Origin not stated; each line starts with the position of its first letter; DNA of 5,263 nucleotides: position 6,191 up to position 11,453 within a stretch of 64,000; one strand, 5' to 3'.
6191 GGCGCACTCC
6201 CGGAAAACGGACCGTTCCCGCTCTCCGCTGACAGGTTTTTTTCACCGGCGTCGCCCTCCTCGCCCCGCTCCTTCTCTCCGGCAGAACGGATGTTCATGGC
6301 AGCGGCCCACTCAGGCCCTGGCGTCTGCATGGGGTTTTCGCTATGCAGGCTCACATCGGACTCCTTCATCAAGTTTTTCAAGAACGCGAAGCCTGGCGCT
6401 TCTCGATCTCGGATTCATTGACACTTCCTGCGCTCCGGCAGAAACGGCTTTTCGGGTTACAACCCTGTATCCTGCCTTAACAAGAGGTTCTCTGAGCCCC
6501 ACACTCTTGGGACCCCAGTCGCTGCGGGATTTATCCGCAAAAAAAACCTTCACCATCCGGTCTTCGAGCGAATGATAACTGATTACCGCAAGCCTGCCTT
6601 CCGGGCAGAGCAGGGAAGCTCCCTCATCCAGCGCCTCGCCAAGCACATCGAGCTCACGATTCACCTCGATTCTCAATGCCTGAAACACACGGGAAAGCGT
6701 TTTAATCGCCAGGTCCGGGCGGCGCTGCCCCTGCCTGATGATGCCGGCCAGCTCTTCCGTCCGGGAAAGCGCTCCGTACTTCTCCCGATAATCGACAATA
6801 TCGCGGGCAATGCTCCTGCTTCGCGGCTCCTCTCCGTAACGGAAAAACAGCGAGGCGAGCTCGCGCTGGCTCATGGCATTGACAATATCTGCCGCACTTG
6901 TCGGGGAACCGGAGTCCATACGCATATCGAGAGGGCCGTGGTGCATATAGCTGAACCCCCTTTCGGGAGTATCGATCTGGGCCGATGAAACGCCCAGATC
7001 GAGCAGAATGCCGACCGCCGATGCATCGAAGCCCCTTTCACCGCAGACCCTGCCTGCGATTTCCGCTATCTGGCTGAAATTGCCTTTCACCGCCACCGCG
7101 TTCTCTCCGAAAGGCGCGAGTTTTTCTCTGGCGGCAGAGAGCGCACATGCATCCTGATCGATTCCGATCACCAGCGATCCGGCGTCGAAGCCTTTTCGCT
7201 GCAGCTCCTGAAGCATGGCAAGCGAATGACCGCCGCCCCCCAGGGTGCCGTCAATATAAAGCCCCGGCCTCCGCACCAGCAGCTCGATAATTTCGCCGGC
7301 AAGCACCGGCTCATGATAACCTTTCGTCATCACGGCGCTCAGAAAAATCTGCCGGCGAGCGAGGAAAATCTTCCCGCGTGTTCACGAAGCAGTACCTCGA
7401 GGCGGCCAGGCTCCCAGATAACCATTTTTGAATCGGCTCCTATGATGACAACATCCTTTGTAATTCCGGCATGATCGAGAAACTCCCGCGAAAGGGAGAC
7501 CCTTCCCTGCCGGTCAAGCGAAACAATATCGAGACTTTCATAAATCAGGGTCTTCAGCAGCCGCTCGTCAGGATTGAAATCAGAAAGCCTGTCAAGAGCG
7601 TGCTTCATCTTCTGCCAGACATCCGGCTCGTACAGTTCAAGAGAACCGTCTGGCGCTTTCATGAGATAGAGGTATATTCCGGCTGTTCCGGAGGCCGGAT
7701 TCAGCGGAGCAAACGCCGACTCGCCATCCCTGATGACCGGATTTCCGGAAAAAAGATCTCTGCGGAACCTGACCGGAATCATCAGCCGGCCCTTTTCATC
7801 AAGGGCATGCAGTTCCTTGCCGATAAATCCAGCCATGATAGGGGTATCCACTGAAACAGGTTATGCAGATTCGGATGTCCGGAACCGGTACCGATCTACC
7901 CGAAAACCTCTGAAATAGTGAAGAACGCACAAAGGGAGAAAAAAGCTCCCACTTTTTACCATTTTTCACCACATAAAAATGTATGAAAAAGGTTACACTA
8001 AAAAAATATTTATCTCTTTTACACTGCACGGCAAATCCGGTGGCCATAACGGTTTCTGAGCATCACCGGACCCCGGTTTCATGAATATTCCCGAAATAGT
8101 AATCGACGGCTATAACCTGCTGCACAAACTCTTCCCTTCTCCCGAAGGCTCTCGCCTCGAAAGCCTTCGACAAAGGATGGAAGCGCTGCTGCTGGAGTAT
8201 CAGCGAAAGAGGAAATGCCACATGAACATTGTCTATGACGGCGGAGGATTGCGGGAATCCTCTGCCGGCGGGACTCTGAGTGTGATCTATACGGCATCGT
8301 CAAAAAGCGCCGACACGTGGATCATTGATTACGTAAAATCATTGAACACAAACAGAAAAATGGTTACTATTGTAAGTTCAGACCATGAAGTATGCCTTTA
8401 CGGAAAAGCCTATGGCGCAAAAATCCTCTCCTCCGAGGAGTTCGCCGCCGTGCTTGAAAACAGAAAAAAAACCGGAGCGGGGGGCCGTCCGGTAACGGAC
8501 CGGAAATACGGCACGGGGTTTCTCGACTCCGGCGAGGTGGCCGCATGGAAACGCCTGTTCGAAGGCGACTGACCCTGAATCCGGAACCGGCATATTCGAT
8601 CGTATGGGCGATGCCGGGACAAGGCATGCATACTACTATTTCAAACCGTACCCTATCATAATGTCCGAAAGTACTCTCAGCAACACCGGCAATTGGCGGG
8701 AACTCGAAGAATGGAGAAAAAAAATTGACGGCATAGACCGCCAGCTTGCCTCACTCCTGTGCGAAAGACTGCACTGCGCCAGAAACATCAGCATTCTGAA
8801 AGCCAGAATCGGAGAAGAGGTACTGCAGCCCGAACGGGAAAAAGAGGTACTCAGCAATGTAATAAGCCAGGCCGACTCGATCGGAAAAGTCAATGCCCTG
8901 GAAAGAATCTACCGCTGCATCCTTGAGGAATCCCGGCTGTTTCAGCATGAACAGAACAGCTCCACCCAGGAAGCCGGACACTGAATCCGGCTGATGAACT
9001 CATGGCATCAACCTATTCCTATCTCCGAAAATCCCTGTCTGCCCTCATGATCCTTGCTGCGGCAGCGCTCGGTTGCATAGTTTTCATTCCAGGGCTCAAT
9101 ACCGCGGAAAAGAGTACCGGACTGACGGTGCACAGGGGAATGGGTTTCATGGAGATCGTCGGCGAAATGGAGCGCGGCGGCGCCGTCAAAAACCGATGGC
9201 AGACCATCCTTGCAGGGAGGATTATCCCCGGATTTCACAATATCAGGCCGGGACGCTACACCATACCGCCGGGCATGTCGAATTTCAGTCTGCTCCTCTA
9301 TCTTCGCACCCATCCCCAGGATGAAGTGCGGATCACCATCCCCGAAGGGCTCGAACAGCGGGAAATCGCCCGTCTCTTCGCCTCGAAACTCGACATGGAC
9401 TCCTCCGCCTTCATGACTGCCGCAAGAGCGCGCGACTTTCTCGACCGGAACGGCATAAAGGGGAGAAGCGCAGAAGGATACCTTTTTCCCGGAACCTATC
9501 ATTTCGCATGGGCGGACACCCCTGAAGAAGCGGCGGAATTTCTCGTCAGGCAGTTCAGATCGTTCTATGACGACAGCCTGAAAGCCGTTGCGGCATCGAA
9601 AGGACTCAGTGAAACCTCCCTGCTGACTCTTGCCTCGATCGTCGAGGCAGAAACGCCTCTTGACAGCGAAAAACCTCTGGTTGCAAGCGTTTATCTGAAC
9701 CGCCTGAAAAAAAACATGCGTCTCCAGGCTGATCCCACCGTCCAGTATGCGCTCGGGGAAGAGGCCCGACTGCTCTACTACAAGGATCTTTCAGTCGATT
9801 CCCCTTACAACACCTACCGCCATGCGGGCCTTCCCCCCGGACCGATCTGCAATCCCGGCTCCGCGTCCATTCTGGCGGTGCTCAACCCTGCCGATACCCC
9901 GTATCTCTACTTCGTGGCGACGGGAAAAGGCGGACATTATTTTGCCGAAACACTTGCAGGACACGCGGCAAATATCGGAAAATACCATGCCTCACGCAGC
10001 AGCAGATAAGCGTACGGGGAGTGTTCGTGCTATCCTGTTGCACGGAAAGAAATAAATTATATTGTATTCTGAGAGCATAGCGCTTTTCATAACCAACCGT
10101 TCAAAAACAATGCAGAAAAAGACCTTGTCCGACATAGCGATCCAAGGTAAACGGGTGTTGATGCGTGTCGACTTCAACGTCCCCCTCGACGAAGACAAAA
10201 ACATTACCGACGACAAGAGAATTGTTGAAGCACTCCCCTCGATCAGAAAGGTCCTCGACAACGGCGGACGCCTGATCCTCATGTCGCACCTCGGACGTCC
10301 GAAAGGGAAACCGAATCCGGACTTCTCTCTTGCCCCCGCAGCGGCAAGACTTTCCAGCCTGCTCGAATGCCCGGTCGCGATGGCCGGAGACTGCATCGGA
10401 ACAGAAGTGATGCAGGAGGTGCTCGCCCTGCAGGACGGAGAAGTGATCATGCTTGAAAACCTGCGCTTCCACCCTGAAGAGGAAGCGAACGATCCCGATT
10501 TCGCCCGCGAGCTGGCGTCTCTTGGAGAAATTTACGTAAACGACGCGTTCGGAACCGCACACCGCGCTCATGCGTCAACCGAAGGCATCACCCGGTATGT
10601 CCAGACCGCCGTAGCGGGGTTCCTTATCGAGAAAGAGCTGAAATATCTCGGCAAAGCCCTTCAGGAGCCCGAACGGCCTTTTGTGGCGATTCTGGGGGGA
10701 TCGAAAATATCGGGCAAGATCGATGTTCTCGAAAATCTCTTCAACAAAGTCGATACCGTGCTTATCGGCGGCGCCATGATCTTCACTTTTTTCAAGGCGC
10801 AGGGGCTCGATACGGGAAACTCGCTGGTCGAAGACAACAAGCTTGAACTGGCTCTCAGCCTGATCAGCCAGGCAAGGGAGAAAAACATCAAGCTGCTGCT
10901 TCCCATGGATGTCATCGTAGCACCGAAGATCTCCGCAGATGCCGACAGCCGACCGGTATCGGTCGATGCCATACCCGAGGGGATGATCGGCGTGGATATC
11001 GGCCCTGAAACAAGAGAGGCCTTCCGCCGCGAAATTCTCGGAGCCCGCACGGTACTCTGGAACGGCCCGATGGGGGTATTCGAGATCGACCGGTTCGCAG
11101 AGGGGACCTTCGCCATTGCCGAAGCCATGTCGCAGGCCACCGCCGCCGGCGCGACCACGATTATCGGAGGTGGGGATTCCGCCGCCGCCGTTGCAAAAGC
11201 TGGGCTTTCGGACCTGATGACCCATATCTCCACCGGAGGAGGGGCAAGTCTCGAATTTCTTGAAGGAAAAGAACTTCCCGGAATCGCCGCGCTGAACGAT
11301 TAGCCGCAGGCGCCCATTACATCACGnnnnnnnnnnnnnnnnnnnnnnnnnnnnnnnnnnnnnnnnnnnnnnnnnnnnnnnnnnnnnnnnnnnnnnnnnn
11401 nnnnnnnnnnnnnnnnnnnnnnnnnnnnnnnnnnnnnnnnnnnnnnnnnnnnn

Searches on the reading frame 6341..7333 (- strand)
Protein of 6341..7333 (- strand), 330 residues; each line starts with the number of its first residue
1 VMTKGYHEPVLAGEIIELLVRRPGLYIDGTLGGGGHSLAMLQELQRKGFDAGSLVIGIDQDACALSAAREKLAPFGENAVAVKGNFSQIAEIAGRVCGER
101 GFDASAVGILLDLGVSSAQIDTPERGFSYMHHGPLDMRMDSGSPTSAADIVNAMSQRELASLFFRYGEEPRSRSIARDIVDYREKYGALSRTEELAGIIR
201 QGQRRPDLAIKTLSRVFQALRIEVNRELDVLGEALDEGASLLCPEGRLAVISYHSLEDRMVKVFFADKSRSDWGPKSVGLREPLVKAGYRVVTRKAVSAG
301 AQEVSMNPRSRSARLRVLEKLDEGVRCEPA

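Call 28: search_protein_families(library=pfam, proteins=[window:6341-7333:-], max_evalue=0.001)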
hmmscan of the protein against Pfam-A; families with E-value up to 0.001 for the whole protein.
window:6341-7333:- (330 aa): 1 family
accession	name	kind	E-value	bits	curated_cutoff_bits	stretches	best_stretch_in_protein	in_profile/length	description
PF01795.25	Methyltransf_5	-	5.8e-92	308.9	27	1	6-320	3-308/309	MraW methylase family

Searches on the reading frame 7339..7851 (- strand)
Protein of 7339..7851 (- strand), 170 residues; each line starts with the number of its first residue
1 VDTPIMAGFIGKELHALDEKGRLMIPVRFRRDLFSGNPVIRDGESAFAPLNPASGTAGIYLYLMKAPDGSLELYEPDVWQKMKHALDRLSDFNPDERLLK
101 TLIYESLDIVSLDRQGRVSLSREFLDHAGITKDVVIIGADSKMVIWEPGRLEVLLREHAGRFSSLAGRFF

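Call 28: search_protein_families(library=pfam, proteins=[window:7339-7851:-], max_evalue=0.001)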
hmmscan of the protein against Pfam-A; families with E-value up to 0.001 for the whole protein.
window:7339-7851:- (170 aa): 1 family
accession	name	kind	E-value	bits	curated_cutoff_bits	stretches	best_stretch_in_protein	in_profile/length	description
PF02381.23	MraZ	-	8.3e-21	74.2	23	2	110-157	8-55/72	MraZ protein, putative antitoxin-like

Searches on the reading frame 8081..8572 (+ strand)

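Call 28: search_protein_families(library=pfam, proteins=[window:8081-8572:+], max_evalue=0.001)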
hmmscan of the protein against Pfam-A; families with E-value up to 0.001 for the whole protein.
window:8081-8572:+ (163 aa): 1 family
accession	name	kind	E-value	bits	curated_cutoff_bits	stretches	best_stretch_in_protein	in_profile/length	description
PF05991.17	NYN_YacP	-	9.8e-25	87.9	24.6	1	6-131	1-133/166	YacP-like NYN domain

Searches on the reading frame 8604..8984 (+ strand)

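Call 28: search_protein_families(library=pfam, proteins=[window:8604-8984:+], max_evalue=0.001)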
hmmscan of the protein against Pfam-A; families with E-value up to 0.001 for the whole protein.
window:8604-8984:+ (126 aa): 1 family
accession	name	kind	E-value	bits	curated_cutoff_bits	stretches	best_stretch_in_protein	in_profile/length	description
PF01817.26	CM_2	-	2.1e-19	69.9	27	1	37-115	1-80/80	Chorismate mutase type II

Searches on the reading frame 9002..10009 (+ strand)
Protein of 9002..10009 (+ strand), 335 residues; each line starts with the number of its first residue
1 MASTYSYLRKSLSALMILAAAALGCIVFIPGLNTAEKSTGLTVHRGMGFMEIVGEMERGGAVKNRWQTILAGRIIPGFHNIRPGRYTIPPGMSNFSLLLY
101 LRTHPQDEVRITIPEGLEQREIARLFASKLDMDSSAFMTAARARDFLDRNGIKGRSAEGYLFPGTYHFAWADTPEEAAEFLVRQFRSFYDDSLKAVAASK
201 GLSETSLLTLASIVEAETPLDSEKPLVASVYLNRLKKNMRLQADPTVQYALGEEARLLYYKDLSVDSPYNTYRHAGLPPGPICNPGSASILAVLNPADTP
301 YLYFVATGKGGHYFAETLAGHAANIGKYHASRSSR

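Call 28: search_protein_families(library=pfam, proteins=[window:9002-10009:+], max_evalue=0.001)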
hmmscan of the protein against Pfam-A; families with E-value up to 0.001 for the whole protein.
window:9002-10009:+ (335 aa): 1 family
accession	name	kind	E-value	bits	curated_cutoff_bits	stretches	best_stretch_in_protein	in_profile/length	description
PF02618.21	YceG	-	4.9e-85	285.8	32.4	1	42-325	2-273/275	YceG-like family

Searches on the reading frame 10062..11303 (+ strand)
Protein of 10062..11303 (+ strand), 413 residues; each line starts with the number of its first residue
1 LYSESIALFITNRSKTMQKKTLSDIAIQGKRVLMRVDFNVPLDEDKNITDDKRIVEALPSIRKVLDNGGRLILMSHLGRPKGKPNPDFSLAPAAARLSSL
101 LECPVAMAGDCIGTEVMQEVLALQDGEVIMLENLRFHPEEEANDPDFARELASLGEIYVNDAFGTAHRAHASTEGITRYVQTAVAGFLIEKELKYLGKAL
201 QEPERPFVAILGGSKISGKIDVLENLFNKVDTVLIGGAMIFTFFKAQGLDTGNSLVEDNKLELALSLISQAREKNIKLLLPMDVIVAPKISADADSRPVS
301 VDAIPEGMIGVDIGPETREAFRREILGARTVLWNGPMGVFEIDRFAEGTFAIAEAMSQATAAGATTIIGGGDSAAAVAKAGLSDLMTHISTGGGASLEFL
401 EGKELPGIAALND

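Call 28: search_protein_families(library=pfam, proteins=[window:10062-11303:+], max_evalue=0.001)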
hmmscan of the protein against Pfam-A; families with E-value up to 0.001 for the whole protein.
window:10062-11303:+ (413 aa): 1 family
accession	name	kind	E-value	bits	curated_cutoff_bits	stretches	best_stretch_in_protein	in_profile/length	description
PF00162.24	PGK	-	2.6e-160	534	27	1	22-403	1-379/379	Phosphoglycerate kinase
